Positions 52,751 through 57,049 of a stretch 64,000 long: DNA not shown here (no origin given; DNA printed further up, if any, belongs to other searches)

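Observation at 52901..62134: Five-gene lipid-conjugate cassette: FadD-like ligase, GH3-type amido synthetase, carrier protein, stand-alone condensation enzyme and MMPL exporter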

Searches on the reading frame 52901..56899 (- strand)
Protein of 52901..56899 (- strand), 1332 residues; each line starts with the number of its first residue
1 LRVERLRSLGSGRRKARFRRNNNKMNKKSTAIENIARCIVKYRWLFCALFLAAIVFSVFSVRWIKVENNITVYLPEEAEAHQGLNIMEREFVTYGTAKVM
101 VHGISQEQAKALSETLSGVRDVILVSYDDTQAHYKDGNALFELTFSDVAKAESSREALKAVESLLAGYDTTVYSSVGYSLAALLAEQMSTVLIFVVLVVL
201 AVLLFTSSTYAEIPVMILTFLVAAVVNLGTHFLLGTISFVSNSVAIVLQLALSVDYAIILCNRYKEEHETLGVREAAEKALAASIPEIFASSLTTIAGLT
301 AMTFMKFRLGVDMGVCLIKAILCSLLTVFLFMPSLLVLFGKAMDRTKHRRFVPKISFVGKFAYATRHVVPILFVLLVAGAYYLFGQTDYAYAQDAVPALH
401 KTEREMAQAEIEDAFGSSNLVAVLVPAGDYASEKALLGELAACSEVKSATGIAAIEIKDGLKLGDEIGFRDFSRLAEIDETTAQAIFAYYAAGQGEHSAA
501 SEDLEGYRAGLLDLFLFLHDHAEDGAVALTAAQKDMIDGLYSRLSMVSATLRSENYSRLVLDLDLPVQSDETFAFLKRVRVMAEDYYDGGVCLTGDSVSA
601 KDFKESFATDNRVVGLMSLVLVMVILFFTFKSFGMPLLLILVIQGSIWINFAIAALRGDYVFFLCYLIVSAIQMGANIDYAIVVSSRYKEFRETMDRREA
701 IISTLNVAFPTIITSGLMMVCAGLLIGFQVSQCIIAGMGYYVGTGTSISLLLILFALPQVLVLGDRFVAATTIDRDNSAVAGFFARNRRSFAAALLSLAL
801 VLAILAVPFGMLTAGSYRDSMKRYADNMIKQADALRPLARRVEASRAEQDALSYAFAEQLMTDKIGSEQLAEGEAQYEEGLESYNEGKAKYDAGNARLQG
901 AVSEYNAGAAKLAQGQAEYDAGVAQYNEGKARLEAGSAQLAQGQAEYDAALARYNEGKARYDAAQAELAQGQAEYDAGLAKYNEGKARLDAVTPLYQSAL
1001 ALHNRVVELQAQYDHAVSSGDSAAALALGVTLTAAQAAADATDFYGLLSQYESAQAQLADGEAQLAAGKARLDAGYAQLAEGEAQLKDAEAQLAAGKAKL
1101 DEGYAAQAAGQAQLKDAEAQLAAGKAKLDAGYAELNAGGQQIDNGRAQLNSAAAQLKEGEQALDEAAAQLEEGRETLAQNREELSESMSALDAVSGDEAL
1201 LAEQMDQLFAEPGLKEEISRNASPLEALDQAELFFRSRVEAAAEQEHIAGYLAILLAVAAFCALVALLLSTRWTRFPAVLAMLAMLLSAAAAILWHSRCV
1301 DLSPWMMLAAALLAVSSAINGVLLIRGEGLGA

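Call 3: search_protein_families(library=pfam, proteins=[window:52901-56899:-], max_evalue=0.01)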
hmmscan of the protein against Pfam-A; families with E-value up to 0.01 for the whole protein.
window:52901-56899:- (1332 aa): 2 families
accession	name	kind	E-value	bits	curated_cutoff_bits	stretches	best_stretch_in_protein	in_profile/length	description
PF03176.21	MMPL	-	2.3e-38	132.4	20.5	2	567-775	98-312/333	MMPL family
PF02609.21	Exonuc_VII_S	-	2.7e-05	24.6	24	0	1147-1186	6-45/52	Exonuclease VII small subunit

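Call 4: search_protein_families(library=ncbifam, proteins=[window:52901-56899:-], max_evalue=0.01)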
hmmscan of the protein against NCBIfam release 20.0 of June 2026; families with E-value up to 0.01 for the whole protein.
window:52901-56899:- (1332 aa): 11 families
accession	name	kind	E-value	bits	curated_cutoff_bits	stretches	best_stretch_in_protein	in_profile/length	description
TIGR00921.1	2A067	subfamily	2.5e-35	121.7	351.9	2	170-338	565-733/733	hydrophobe/amphiphile efflux-3 (HAE3) family transporter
TIGR00833.1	actII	subfamily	6.4e-32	110.8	874.7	2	590-801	154-372/910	MMPL family RND transporter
TIGR03480.1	HpnN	hypoth_equivalog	4.3e-13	48.2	751.85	2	187-391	270-473/862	hopanoid biosynthesis associated RND transporter like protein HpnN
NF052608.1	TrhMmycExpMmpL3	equivalog_domain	1.6e-08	33.3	1400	1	565-766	137-344/992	trehalose monomycolate exporter MmpL3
TIGR02169.1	SMC_prok_A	equivalog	2.7e-07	28.7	729.4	1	1042-1209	224-392/1165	chromosome segregation protein SMC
TIGR02168.1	SMC_prok_B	equivalog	8.1e-07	27.2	567.35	1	1051-1210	339-498/1181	chromosome segregation protein SMC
NF045487.1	ASRP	equivalog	3.6e-06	25.9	300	1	1050-1208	129-286/593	archaea-specific SMC-related protein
TIGR01280.1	xseB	equivalog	9e-06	25.7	35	0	1146-1186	6-46/57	exodeoxyribonuclease VII small subunit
NF038350.1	taxis_HmpF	equivalog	5.7e-05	21.7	200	1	1048-1211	154-320/553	pilus motility taxis protein HmpF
NF047515.1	SpiroCoCo_C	equivalog_domain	0.0039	16.4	125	0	1121-1194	133-202/313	SpiroCoCo family coiled-coil protein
NF006543.0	PRK09039.1-2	equivalog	0.0075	16.1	305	1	1024-1154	64-194/350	peptidoglycan -binding protein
